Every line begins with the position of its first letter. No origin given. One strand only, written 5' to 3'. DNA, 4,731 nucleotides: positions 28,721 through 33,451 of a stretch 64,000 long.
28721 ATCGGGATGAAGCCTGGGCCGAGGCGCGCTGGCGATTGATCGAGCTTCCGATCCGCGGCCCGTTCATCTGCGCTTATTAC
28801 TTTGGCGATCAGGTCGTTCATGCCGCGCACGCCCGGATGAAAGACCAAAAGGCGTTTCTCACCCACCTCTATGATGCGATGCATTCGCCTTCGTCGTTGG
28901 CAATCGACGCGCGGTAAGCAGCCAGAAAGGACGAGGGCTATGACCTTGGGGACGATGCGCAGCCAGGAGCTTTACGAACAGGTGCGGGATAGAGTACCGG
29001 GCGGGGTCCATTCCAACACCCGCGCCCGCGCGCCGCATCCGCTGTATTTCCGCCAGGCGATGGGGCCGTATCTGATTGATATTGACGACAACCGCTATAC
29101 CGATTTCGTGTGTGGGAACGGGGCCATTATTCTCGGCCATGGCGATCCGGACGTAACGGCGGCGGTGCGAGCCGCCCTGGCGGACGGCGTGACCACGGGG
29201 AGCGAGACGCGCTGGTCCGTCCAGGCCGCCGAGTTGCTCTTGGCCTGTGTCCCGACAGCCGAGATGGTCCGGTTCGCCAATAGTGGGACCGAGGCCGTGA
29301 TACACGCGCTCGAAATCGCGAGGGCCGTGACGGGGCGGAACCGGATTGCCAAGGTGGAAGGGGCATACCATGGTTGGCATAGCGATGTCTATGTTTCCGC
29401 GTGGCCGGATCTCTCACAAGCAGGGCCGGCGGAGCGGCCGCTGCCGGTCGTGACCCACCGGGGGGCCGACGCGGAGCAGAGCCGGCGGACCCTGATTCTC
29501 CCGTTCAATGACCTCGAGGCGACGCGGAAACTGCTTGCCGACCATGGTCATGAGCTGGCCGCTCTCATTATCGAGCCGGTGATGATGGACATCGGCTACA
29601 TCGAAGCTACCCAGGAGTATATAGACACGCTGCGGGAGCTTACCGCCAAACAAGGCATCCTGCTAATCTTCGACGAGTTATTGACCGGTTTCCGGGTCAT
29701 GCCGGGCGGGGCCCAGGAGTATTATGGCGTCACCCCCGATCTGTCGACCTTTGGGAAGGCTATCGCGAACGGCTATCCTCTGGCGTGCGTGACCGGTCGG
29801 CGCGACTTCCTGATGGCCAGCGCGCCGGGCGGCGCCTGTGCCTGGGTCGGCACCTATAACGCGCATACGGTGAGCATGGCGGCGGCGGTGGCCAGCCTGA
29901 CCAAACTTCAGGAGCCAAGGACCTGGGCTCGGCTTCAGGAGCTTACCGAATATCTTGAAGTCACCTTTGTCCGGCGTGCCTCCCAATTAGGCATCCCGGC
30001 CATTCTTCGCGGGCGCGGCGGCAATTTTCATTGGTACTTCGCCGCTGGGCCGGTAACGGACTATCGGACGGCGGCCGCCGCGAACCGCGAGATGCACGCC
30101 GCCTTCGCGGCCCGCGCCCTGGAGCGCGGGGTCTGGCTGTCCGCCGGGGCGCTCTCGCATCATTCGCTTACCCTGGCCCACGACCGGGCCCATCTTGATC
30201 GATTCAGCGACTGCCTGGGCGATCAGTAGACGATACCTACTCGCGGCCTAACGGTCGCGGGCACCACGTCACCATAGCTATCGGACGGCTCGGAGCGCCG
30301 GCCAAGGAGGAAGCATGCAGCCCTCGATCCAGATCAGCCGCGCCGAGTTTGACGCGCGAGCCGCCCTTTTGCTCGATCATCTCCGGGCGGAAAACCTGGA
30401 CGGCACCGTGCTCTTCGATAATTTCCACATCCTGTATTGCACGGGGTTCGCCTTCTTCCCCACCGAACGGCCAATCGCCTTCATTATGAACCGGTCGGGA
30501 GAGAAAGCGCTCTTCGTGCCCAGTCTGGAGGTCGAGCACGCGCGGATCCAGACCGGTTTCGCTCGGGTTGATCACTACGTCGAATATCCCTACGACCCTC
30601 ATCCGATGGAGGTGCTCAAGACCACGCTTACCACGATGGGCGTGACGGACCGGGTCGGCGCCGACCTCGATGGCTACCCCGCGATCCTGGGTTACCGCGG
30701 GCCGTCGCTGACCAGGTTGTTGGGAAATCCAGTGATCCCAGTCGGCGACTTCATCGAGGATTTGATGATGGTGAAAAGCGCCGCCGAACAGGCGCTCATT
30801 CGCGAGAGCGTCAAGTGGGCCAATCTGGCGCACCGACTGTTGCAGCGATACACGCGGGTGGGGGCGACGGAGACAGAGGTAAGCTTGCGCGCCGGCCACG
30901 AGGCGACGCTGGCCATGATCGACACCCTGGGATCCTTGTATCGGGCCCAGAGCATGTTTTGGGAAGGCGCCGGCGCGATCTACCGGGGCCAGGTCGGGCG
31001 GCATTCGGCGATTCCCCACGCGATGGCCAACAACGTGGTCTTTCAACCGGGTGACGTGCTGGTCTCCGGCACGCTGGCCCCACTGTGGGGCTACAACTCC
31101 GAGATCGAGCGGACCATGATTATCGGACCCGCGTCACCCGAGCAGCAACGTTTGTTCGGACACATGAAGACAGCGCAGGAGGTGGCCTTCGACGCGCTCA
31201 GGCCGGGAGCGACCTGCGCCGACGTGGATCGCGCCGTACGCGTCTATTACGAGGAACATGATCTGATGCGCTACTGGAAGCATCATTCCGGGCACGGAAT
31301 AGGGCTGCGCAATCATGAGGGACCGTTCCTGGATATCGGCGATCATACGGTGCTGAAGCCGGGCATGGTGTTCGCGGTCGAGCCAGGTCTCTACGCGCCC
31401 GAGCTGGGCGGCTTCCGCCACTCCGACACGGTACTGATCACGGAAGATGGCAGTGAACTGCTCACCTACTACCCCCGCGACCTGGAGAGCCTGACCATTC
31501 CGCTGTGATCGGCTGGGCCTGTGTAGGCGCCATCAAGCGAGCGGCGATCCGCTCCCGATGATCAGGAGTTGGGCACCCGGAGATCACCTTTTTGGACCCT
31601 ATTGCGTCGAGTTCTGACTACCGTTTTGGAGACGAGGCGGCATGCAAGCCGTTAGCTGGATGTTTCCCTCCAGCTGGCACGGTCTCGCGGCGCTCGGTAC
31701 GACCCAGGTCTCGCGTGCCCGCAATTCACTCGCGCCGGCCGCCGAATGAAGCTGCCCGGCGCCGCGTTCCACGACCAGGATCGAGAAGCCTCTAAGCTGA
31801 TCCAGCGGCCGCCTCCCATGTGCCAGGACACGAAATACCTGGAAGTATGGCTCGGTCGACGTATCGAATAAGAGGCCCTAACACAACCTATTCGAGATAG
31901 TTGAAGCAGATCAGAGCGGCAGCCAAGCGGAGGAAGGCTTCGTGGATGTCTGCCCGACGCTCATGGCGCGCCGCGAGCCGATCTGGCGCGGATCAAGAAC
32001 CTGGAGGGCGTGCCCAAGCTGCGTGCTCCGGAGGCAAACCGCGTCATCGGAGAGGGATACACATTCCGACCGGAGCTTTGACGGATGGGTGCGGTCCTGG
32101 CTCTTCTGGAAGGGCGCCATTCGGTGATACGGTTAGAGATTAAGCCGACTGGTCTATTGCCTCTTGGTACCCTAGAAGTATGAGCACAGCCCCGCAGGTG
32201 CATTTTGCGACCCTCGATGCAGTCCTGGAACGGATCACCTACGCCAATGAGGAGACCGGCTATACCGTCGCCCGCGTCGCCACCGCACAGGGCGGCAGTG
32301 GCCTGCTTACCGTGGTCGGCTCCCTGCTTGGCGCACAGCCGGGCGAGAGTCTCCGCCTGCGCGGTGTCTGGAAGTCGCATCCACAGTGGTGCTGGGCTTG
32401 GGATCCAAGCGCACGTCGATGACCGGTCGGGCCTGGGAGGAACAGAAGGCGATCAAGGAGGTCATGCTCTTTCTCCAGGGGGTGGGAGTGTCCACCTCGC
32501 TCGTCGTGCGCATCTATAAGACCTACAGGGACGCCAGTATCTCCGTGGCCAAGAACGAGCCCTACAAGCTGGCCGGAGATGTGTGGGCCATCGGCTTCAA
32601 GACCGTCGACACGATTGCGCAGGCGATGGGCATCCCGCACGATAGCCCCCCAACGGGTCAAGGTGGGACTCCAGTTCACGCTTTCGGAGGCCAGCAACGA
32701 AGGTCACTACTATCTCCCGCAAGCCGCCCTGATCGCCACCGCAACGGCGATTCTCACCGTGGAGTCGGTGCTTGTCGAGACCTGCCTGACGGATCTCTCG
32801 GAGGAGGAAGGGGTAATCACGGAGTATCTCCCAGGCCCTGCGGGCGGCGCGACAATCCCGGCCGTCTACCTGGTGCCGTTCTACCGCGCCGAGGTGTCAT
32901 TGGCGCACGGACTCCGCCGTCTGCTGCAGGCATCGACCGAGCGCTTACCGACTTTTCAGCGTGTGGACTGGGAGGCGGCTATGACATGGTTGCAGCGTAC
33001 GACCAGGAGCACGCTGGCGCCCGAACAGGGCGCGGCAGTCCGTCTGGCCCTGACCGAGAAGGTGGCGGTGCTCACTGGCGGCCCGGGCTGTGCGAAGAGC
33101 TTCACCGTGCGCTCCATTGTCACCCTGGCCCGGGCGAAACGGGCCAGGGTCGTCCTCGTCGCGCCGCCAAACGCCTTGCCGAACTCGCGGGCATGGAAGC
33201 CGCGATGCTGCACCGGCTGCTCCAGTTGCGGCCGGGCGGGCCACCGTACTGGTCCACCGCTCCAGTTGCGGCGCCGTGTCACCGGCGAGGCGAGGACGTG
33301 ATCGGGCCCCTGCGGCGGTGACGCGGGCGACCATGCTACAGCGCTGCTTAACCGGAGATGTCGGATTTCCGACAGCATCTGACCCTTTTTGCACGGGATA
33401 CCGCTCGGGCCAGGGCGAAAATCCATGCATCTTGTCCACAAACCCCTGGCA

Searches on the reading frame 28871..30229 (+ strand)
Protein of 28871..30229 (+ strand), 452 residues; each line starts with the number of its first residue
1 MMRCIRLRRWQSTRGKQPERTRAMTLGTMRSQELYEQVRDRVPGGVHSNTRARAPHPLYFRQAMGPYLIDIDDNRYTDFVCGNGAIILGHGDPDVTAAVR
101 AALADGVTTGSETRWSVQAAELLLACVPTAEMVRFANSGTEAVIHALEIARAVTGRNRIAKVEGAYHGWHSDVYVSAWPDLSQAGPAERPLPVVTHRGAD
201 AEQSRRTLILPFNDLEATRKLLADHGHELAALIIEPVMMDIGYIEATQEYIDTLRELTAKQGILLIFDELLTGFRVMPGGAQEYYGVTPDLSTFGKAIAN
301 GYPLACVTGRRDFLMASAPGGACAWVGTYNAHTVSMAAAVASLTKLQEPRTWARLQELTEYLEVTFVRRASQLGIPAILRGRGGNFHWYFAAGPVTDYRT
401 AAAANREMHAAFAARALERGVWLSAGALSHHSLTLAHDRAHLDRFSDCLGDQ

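Call 74: search_protein_families(library=pfam, proteins=[window:28871-30229:+], max_evalue=0.00001)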
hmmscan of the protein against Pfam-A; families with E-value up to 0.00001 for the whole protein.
window:28871-30229:+ (452 aa): 1 family
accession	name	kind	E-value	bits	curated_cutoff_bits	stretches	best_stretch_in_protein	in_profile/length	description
PF00202.27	Aminotran_3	-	4e-55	187.6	30.5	1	55-426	8-375/403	Aminotransferase class-III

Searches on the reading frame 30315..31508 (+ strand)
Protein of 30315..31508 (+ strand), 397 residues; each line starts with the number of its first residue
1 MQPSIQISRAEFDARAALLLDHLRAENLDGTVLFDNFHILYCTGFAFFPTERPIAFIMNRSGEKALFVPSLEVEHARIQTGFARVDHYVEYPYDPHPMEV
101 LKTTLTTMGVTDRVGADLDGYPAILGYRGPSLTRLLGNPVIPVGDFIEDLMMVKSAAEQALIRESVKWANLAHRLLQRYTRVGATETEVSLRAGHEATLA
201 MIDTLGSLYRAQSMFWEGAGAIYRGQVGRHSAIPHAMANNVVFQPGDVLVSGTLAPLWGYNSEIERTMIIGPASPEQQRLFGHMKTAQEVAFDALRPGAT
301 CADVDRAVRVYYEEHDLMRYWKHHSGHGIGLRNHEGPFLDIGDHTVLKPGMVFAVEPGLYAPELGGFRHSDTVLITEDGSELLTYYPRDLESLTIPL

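Call 74: search_protein_families(library=pfam, proteins=[window:30315-31508:+], max_evalue=0.00001)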
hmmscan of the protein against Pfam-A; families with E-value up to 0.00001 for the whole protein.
window:30315-31508:+ (397 aa): 2 families
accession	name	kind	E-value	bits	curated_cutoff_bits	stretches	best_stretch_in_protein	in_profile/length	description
PF00557.29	Peptidase_M24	-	2.2e-42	145.6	23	1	161-377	2-208/208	Metallopeptidase family M24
PF01321.24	Creatinase_N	-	2.8e-09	38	22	1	17-119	3-96/128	Creatinase/Prolidase N-terminal domain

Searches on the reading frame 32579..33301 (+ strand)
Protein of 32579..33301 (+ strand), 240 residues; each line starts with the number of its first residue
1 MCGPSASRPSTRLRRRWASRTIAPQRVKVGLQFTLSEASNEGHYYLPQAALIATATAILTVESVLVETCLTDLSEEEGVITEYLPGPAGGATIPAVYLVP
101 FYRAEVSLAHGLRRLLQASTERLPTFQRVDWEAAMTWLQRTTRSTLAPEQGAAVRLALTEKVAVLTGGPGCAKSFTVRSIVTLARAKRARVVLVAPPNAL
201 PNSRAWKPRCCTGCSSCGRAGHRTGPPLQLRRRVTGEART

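Call 62: search_protein_families(library=pfam, proteins=[window:32579-33301:+], max_evalue=0.01)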
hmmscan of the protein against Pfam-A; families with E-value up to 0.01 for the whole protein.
window:32579-33301:+ (240 aa): 3 families
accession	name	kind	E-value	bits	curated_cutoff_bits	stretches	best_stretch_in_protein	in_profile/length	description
PF13245.12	AAA_19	-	4.4e-07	30.6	25.1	1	150-197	1-50/134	AAA domain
PF13604.12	AAA_30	-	2e-05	24.9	27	1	146-198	2-56/191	AAA domain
PF13086.12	AAA_11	-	0.0038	17.5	27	1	149-200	5-64/257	AAA domain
